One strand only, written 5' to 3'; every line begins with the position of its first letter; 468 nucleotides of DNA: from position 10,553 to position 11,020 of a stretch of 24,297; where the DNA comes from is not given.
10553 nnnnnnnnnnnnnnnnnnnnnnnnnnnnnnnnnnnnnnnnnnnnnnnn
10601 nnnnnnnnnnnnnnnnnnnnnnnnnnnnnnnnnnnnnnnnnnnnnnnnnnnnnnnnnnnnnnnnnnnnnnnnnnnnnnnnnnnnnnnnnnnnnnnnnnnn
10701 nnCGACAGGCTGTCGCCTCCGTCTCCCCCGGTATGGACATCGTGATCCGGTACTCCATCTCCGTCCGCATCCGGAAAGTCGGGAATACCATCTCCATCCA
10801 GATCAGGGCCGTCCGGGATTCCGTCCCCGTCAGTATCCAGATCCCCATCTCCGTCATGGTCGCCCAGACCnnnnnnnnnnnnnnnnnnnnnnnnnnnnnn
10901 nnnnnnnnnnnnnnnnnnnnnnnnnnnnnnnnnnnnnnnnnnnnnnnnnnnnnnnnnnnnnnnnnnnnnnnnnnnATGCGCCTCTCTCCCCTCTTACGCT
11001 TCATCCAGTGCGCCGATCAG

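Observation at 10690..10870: NfeD-like protein carries a thrombospondin-type-3-like Asp-rich calcium-binding repeat tract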

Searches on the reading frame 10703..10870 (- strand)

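Call 9: search_protein_families(library=pfam, proteins=[window:10703-10870:-], max_evalue=10)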
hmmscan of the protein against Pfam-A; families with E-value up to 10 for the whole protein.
seq(56 aa): 3 families
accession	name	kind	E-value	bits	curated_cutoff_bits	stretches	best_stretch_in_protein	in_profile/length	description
PF18884.5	TSP3_bac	-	0.18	12.2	25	1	12-21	1-10/22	Bacterial TSP3 repeat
PF02412.23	TSP_3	-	0.46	10.6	25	2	34-43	15-24/36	Thrombospondin type 3 repeat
PF22807.2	TrAA12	-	3.1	6.4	30.9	1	3-53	389-435/463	TrAA12-like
